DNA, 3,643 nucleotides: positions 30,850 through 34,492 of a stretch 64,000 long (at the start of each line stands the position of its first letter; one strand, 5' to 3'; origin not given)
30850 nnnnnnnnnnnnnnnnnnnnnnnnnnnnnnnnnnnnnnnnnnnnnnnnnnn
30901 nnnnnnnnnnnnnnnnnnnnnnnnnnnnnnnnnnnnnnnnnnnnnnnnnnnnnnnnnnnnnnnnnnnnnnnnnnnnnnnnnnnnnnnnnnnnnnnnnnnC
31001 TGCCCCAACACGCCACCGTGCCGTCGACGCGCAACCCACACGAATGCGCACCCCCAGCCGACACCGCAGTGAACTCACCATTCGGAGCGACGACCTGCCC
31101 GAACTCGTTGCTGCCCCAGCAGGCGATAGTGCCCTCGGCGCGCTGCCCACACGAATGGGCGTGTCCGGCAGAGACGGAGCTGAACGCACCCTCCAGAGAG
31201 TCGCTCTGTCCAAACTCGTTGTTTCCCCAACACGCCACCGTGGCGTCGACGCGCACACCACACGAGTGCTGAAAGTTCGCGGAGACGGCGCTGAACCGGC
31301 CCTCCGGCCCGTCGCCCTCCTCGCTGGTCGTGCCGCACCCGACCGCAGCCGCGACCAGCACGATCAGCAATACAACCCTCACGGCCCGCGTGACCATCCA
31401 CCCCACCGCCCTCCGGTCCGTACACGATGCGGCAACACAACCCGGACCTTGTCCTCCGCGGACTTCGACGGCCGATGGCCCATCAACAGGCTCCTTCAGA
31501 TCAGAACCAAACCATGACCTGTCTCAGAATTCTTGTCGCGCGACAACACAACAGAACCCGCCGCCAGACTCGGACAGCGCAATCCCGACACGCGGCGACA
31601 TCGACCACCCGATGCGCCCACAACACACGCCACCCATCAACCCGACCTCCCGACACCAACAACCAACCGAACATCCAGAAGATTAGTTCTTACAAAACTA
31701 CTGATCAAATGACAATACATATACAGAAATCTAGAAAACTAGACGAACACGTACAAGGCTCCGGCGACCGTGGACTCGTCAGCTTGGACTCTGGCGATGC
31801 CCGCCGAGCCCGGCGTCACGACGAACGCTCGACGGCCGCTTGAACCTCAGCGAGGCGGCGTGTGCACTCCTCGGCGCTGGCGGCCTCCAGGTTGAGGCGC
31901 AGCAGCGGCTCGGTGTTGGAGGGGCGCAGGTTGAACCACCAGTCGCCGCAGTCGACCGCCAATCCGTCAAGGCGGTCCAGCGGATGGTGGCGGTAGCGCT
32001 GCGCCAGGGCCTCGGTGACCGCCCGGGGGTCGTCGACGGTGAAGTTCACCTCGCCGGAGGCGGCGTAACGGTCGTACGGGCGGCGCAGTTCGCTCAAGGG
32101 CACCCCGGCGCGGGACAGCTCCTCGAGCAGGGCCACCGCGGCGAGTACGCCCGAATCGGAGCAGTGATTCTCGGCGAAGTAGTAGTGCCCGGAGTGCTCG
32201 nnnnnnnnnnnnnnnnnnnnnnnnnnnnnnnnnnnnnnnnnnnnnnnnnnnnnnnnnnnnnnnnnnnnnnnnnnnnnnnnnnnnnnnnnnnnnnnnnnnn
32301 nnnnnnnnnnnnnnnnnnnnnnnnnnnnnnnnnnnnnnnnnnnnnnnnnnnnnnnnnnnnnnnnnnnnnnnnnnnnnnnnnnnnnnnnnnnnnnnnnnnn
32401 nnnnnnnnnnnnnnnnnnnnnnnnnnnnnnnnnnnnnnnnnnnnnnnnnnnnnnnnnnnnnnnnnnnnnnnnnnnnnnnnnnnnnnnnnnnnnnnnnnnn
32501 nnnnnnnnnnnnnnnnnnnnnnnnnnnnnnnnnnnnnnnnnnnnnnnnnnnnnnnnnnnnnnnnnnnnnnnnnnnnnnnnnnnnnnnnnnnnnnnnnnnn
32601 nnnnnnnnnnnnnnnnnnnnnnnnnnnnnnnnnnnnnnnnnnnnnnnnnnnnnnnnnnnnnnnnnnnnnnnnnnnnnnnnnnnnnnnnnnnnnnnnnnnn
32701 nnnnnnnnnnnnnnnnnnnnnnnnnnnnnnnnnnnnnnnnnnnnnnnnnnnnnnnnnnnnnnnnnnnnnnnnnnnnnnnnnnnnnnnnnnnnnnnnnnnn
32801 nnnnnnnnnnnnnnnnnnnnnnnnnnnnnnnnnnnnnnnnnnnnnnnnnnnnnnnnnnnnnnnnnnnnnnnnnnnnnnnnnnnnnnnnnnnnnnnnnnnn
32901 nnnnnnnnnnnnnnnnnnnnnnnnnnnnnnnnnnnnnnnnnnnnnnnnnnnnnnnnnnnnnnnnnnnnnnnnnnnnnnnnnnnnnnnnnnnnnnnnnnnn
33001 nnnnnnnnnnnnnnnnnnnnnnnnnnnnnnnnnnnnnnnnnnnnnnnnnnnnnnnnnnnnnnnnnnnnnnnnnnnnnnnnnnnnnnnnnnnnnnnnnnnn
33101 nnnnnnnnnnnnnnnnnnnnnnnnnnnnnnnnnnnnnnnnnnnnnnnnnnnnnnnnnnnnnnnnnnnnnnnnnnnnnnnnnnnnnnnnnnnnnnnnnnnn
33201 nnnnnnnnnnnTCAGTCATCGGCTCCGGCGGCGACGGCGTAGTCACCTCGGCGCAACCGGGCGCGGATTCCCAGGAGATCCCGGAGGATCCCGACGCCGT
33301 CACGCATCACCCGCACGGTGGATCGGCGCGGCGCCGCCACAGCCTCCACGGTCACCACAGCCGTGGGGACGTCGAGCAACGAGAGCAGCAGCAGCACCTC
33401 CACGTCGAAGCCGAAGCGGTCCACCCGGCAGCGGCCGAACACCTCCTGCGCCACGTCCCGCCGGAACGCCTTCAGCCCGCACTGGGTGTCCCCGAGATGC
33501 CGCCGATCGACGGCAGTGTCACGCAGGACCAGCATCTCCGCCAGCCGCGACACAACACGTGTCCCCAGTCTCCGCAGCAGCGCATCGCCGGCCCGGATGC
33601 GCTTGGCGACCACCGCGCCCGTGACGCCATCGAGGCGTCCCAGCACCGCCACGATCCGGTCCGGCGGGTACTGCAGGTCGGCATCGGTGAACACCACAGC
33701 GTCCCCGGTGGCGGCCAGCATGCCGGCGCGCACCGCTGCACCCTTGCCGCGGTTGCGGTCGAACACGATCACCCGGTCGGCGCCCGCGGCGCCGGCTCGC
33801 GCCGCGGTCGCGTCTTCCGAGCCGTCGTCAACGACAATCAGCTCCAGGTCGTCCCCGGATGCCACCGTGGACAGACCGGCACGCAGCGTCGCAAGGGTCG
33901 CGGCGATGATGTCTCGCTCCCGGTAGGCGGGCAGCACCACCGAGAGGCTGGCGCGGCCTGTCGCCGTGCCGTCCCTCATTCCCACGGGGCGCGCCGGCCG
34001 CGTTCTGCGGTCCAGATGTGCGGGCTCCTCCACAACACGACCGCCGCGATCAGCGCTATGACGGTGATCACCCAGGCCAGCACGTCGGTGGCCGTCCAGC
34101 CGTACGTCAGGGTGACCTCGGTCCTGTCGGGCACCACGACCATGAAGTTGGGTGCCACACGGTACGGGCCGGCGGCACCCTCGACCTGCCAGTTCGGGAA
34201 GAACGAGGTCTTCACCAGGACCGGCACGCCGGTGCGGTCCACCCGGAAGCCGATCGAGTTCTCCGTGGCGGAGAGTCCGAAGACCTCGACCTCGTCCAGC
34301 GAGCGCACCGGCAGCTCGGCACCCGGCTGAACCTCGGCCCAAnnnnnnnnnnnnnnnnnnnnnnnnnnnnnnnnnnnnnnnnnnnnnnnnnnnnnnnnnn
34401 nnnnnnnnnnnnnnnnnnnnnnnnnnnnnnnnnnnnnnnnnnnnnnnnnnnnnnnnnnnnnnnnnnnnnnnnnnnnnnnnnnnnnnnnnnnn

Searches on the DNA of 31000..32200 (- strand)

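Call 4: search_rna_families(source=window, start=31000, end=32200, threshold=evalue, max_evalue=10, show_alignments=3)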
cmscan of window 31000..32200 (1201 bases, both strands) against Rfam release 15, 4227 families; matches with E-value up to 10: 4.
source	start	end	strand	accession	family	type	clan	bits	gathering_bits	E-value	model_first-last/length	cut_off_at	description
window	31066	31146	+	RF00305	snoZ248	Gene; snRNA; snoRNA; CD-box;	-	20.1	120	0.59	1-137/137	no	Small nucleolar RNA Z248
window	31865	31915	-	RF00406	SNORA42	Gene; snRNA; snoRNA; HACA-box;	-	16.7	70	1.1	74-126/136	no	Small nucleolar RNA SNORA42/SNORA80 family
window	31346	31365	-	RF03139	S4-Bacteroidia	Cis-reg; leader;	CL00119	15.9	34.7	2.2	1-34/34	no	S4-Bacteroidia ribosomal protein leader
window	32002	32044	+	RF03537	Flavi_TBFV_SL6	Cis-reg;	-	15.6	38.3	1.6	1-45/45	no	Tick-borne Flavivirus short stem-loop SL6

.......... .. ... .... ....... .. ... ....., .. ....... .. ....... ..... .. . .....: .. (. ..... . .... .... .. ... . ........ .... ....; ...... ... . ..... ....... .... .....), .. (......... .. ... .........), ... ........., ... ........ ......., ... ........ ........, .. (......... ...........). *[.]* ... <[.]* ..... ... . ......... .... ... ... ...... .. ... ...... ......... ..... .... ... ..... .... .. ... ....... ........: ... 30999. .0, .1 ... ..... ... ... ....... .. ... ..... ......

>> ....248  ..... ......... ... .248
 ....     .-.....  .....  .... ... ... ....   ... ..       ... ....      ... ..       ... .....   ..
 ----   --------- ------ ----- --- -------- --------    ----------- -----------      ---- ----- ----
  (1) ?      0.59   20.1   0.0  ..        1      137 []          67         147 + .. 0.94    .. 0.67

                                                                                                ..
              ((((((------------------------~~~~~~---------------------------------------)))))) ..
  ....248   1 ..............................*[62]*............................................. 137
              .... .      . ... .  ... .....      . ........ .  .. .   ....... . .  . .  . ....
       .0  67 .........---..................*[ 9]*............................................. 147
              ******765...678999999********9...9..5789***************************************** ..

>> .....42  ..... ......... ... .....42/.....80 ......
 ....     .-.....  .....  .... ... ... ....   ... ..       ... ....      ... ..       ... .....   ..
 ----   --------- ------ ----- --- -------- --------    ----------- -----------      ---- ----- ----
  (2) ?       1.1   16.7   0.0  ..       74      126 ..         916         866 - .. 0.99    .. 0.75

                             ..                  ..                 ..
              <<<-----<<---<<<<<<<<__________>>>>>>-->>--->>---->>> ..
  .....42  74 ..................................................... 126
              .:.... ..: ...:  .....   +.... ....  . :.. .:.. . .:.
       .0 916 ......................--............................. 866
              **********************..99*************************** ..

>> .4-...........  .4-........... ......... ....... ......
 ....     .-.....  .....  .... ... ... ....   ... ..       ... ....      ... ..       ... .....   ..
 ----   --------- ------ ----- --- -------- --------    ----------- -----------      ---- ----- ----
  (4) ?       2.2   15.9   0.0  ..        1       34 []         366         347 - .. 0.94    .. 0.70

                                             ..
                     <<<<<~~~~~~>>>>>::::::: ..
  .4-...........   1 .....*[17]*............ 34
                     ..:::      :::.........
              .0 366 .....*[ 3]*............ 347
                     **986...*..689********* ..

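Call 30: search_dna_similar(query=window:31398-31843:-, collection=plasmids, mode=distant, max_evalue=0.01, max_rows=10)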
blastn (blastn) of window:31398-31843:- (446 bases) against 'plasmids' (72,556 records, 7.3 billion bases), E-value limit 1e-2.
No match.

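Call 31: search_dna_similar(query=window:31398-31843:-, collection=phages, mode=distant, max_evalue=0.01, max_rows=10)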
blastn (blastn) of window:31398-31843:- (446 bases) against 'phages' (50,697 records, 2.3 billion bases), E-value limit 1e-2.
No match.

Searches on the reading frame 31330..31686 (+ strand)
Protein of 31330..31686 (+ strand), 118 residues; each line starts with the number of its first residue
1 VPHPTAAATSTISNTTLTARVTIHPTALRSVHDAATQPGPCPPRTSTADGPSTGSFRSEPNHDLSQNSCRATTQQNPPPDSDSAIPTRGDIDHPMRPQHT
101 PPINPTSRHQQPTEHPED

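Call 45: search_protein_families(library=pfam, proteins=[window:31330-31686:+], max_evalue=0.1)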
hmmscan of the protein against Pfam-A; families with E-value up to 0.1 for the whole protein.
window:31330-31686:+ (118 aa): 0 families

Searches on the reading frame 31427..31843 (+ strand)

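Call 45: search_protein_families(library=pfam, proteins=[window:31427-31843:+], max_evalue=0.1)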
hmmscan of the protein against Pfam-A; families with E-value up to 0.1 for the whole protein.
window:31427-31843:+ (138 aa): 2 families
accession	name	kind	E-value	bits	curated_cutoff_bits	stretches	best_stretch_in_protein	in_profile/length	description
PF15455.11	Pro-rich_19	-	0.042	13.4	27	1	8-89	196-279/363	Proline-rich 19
PF05053.19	Menin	-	0.059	12.1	23.6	1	4-93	510-594/678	Menin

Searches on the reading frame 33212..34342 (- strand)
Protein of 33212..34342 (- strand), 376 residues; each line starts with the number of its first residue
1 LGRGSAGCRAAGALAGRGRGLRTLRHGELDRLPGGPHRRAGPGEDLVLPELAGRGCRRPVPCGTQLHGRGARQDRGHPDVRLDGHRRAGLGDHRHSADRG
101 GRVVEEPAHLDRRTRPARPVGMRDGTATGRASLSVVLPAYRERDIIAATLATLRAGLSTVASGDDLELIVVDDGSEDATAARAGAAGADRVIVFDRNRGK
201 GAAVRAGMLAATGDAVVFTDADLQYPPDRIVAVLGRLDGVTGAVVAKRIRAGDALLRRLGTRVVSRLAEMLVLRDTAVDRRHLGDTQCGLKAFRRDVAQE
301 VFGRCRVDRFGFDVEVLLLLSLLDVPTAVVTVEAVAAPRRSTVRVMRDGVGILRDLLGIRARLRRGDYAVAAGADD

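Call 16: search_protein_families(library=pfam, proteins=[window:33212-34342:-], max_evalue=0.001)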
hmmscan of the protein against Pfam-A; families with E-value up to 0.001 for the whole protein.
window:33212-34342:- (376 aa): 2 families
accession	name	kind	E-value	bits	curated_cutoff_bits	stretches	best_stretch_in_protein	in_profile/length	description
PF00535.33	Glycos_transf_2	-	1.2e-26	94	23.3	1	134-302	1-168/168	Glycosyl transferase family 2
PF13641.12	Glyco_tranf_2_3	-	2.1e-05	25.1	27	1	133-301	3-174/230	Glycosyltransferase like family 2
